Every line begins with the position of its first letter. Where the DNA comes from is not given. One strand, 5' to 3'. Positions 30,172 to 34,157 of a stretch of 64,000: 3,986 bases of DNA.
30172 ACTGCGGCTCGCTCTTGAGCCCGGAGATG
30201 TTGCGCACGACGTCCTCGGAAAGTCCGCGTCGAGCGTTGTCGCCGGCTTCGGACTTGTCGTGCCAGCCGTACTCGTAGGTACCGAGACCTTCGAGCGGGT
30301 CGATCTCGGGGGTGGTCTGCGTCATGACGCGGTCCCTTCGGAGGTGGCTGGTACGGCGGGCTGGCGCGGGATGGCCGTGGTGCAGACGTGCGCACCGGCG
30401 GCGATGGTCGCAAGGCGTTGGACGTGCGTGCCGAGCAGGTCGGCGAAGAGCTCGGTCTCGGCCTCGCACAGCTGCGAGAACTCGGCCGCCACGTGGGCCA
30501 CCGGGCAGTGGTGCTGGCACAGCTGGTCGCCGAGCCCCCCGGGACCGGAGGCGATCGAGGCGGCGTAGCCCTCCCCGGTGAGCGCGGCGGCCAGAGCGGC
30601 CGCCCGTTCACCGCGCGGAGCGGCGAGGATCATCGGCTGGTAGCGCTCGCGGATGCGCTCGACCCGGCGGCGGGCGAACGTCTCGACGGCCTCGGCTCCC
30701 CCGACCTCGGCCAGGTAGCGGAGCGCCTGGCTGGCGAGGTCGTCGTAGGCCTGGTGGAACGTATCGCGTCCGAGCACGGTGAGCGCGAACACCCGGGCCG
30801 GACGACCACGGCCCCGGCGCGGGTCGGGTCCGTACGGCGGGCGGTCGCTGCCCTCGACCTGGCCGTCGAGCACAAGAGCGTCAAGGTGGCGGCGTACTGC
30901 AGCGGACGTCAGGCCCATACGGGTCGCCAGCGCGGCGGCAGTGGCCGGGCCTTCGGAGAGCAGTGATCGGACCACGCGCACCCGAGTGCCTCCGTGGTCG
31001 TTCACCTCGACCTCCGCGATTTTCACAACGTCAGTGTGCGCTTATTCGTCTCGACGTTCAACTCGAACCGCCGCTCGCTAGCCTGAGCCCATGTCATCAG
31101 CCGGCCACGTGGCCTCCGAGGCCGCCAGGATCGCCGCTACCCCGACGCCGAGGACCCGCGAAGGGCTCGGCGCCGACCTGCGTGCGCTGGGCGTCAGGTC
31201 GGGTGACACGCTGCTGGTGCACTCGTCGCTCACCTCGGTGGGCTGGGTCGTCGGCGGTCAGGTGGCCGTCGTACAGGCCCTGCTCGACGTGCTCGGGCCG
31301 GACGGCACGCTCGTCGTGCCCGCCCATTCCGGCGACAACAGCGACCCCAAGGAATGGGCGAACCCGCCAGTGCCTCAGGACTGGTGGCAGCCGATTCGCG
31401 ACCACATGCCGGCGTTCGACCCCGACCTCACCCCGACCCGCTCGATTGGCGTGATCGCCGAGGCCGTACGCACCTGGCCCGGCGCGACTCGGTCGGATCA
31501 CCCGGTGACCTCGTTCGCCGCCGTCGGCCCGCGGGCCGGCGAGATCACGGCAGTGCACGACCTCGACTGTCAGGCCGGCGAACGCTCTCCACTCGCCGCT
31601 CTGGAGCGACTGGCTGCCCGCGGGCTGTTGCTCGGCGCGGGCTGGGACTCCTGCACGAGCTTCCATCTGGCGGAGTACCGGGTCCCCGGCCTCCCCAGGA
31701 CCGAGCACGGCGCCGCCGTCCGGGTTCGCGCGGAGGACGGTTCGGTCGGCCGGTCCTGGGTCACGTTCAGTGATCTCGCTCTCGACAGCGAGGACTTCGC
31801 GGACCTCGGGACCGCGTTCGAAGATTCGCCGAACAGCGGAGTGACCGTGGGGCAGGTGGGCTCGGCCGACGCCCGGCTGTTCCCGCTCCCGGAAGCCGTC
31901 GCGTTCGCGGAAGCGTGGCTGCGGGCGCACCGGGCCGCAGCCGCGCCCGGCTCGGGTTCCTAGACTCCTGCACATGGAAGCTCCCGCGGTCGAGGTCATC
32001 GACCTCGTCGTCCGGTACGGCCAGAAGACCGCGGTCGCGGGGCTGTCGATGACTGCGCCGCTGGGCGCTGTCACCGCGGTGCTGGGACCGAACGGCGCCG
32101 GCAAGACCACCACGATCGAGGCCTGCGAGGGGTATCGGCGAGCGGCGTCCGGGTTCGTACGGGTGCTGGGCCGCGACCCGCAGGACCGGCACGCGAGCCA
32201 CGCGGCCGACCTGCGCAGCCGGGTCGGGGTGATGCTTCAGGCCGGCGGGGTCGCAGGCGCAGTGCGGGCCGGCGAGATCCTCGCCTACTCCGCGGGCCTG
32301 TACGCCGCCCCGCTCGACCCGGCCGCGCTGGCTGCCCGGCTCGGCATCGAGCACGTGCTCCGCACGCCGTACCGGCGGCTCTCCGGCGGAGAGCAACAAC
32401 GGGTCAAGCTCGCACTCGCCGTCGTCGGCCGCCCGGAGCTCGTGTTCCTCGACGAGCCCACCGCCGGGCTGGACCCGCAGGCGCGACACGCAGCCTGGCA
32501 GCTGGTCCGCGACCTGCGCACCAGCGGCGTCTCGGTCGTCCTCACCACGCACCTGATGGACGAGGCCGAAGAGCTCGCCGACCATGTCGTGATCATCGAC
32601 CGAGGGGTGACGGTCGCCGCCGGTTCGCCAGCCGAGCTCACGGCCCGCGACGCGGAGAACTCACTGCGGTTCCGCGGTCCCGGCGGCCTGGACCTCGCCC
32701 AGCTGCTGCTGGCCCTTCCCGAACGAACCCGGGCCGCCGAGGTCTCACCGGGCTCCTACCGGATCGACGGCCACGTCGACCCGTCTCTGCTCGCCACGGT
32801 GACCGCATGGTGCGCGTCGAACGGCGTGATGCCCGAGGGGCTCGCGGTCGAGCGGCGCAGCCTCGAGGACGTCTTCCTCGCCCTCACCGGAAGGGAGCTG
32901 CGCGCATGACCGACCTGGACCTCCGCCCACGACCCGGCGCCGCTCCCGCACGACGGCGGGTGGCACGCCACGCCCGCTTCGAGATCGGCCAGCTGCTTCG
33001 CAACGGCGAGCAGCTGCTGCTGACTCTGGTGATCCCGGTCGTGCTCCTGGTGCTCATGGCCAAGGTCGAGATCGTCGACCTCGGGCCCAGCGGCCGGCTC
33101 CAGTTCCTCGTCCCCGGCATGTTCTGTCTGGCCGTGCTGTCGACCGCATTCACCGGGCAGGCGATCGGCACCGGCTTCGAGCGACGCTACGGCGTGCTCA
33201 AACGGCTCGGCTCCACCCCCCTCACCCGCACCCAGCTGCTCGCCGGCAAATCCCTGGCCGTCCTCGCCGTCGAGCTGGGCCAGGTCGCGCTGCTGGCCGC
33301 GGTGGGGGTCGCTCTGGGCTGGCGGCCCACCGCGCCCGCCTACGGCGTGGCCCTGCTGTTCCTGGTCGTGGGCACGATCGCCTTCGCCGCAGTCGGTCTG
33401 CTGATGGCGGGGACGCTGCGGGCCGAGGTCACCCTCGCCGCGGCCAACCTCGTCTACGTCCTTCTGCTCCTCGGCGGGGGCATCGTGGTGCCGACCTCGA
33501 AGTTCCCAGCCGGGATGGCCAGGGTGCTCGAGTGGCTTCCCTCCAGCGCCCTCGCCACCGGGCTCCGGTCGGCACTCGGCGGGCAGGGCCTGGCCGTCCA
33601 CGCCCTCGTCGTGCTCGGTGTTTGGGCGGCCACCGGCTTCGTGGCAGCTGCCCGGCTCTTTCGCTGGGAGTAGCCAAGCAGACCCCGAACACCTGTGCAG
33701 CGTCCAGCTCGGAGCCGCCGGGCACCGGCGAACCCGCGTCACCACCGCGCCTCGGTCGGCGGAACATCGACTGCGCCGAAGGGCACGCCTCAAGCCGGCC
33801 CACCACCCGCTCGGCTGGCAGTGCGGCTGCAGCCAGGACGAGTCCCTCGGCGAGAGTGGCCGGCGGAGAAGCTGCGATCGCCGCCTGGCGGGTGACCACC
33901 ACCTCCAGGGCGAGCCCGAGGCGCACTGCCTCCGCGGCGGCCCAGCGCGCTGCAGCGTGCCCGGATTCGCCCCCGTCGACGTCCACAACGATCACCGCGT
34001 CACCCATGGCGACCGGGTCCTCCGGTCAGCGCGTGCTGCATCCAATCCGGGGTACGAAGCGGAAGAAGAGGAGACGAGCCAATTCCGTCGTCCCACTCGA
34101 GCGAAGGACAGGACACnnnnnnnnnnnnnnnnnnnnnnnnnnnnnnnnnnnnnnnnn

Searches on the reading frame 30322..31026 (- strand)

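Call 5: search_protein_families(library=pfam, proteins=[window:30322-31026:-], max_evalue=0.01)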
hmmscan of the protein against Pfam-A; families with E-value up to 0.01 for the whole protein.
window:30322-31026:- (234 aa): 12 families
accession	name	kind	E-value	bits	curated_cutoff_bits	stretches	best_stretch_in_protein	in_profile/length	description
PF12840.13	HTH_20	-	4.4e-08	33.4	27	1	13-52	4-43/51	Helix-turn-helix domain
PF13412.12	HTH_24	-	3.3e-05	23.8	21.9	1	15-58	5-48/48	Winged helix-turn-helix DNA-binding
PF01022.26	HTH_5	-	5e-05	23.5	22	1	14-52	3-40/47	Bacterial regulatory protein, arsR family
PF01047.28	MarR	-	9.3e-05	22.7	24.6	1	14-57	4-47/59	MarR family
PF24033.1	DUF7342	-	0.00072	20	31.6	1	13-71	4-64/150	Family of unknown function (DUF7342)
PF25213.1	HVO_A0261_N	-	0.00072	19.8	35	1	15-61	13-58/86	HVO_A0261 N-terminal domain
PF12802.13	MarR_2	-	0.0014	19.2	27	1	15-57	7-50/61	MarR family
PF01978.25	TrmB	-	0.0022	18.2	25.6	0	20-64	15-59/68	Sugar-specific transcriptional regulator TrmB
PF08279.18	HTH_11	-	0.0031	17.8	25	1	22-55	9-43/55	HTH domain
PF21476.4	PF0610-like_N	-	0.0034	18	33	1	22-50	9-37/50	PF0610-like, N-terminal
PF08221.17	HTH_9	-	0.0036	17.8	23.4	0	12-52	11-52/62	RNA polymerase III subunit RPC82 helix-turn-helix domain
PF09339.16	HTH_IclR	-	0.0057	16.8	22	1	20-58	10-49/52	IclR helix-turn-helix domain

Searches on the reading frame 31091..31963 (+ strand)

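Call 5: search_protein_families(library=pfam, proteins=[window:31091-31963:+], max_evalue=0.01)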
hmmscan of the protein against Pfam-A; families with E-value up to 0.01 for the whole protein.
window:31091-31963:+ (290 aa): 1 family
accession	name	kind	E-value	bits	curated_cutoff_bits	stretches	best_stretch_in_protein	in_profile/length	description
PF02522.19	Antibiotic_NAT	-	3.6e-87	292.2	25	1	42-277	1-231/232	Aminoglycoside 3-N-acetyltransferase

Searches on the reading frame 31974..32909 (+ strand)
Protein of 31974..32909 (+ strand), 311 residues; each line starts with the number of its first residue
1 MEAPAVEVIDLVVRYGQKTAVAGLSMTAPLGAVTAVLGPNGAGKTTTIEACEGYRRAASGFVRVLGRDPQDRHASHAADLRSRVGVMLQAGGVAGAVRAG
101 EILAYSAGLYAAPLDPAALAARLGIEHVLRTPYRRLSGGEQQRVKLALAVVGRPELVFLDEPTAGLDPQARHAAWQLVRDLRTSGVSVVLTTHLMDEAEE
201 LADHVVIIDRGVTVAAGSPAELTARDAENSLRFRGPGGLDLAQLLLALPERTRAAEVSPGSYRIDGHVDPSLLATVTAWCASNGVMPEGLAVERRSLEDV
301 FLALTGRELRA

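Call 5: search_protein_families(library=pfam, proteins=[window:31974-32909:+], max_evalue=0.01)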
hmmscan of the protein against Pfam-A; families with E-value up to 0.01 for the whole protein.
window:31974-32909:+ (311 aa): 7 families
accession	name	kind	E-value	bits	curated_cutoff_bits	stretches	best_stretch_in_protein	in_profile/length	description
PF00005.33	ABC_tran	-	1.1e-22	81.5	25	1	23-164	3-137/137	ABC transporter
PF13304.12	AAA_21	-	1.4e-11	45.5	27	1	131-193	233-298/304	AAA domain, putative AbiEii toxin, Type IV TA system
PF02463.25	SMC_N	-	1.2e-05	25.4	40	0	135-199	136-206/220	RecF/RecN/SMC N terminal domain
PF02702.23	KdpD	-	0.0033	17.3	26.1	1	137-208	66-137/210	Osmosensitive K+ channel His kinase sensor domain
PF13558.12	SbcC_Walker_B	-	0.0035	18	27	0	152-179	62-89/90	SbcC/RAD50-like, Walker B motif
PF13476.12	AAA_23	-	0.0079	17.3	27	0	33-50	21-38/201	AAA domain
PF13604.12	AAA_30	-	0.0099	16.1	27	0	16-76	5-61/191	AAA domain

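Call 6: search_protein_families(library=ncbifam, proteins=[window:31974-32909:+], max_evalue=0.01)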
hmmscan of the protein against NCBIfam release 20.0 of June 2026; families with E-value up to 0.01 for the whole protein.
window:31974-32909:+ (311 aa): 187 families (the best 25 are shown)
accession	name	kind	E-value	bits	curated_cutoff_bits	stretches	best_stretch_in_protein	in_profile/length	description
TIGR01188.1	drrA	subfamily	1.7e-54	185.2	312.45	1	14-306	2-302/302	daunorubicin resistance ABC transporter, ATP-binding protein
NF010060.0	PRK13537.1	equivalog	5.3e-43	147.1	521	1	2-310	12-313/314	nodulation factor ABC transporter ATP-binding protein NodI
TIGR03864.1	PQQ_ABC_ATP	hypoth_equivalog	1.7e-41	142.2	302.25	1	6-229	2-226/236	ABC transporter, ATP-binding subunit, PQQ-dependent alcohol dehydrogenase system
NF010059.0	PRK13536.1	equivalog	5.6e-39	133.8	549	1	4-310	42-341/342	nodulation factor ABC transporter ATP-binding protein NodI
NF033858.1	ABC2_perm_RbbA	equivalog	5.9e-38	130.4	1050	1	3-231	264-493/909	ribosome-associated ATPase/putative transporter RbbA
NF010068.0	PRK13548.1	equivalog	5.8e-37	127.2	261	1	5-222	5-230/261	heme ABC transporter ATP-binding protein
TIGR01288.1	nodI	equivalog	1e-36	126.5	424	1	5-310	4-302/303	nodulation factor ABC transporter ATP-binding protein NodI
TIGR03522.1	GldA_ABC_ATP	equivalog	4.2e-36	125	402.6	1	6-305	3-301/301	gliding motility-associated ABC transporter ATP-binding subunit GldA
TIGR03873.1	F420-0_ABC_ATP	hypoth_equivalog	6.1e-33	114.2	372.4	1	10-226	6-228/256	putative F420-0 ABC transporter ATP-binding protein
TIGR04521.1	ECF_ATPase_2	equivalog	3.5e-32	111.6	330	2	130-230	140-241/279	energy-coupling factor transporter ATPase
TIGR04520.1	ECF_ATPase_1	equivalog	7.9e-31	107.5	315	2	121-227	122-228/269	energy-coupling factor transporter ATPase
TIGR02142.1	modC_ABC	equivalog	1.6e-30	106.6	285.05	1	24-229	16-226/353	molybdenum ABC transporter ATP-binding protein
TIGR04406.1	LPS_export_lptB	equivalog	5.2e-30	104.5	240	1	8-225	4-225/239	LPS export ABC transporter ATP-binding protein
TIGR02315.1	ABC_phnC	equivalog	3e-28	98.9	266.1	2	121-227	131-238/243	phosphonate ABC transporter ATP-binding protein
TIGR02673.1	FtsE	equivalog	4.3e-28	98.4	264.85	1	8-211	4-213/214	cell division ATP-binding protein FtsE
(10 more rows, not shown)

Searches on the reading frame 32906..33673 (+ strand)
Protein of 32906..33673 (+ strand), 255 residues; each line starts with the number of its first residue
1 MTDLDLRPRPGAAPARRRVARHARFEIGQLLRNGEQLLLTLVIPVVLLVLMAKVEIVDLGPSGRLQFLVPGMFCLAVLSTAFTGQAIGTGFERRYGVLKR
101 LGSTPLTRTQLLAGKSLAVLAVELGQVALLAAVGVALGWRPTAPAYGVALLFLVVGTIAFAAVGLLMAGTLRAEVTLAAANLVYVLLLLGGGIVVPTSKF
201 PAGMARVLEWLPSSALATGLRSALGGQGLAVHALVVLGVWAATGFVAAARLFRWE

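Call 5: search_protein_families(library=pfam, proteins=[window:32906-33673:+], max_evalue=0.01)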
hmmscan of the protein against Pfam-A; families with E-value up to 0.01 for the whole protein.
window:32906-33673:+ (255 aa): 4 families
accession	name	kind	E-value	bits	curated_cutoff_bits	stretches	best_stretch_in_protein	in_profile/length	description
PF01061.29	ABC2_membrane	-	7.1e-17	62.1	26.9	1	26-223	10-209/211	ABC-2 type transporter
PF12698.13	ABC2_membrane_3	-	8.9e-14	51.8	31.6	1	66-249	162-346/347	ABC-2 family transporter protein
PF12679.13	ABC2_membrane_2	-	1.8e-05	24.6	27.2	1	51-253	54-279/283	ABC-2 family transporter protein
PF12730.13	ABC2_membrane_4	-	0.0013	19.2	27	1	38-167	20-150/179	ABC-2 family transporter protein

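Call 6: search_protein_families(library=ncbifam, proteins=[window:32906-33673:+], max_evalue=0.01)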
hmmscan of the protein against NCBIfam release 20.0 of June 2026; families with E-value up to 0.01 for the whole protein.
window:32906-33673:+ (255 aa): 6 families
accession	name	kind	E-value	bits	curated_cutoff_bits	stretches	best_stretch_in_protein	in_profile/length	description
TIGR00025.1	Mtu_efflux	paralog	2.6e-33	115.5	146.9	1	30-253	1-236/238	ABC transporter efflux protein, DrrB family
TIGR01247.1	drrB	subfamily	9.1e-08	32.1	223.05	1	30-228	6-209/236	daunorubicin resistance ABC transporter membrane protein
TIGR01248.1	drrC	subfamily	1.6e-06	28.4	165.65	1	82-213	5-138/152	daunorubicin resistance protein C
TIGR03861.1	phenyl_ABC_PedC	subfamily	7.6e-06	25.7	241.35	1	66-178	60-171/253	alcohol ABC transporter, permease protein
NF038293.1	permease_SagH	equivalog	0.00078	18.3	450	1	72-200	184-312/370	SagH family ABC transporter permease subunit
TIGR03518.1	ABC_perm_GldF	equivalog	0.0011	19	288.5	1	40-132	26-114/240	gliding motility-associated ABC transporter permease subunit GldF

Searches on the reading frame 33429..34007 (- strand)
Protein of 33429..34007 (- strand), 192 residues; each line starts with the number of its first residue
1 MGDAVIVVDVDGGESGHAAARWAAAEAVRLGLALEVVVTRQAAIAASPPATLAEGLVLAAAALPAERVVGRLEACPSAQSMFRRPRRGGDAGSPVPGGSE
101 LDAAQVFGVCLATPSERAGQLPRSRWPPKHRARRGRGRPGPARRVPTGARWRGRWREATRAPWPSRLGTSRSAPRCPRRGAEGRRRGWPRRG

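Call 62: search_protein_families(library=pfam, proteins=[window:33429-34007:-], max_evalue=10)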
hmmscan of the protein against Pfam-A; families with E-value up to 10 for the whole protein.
window:33429-34007:- (192 aa): 1 family
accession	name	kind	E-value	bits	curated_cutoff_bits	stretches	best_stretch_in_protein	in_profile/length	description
PF00582.32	Usp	-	0.0091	17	24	1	6-65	5-64/141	Universal stress protein family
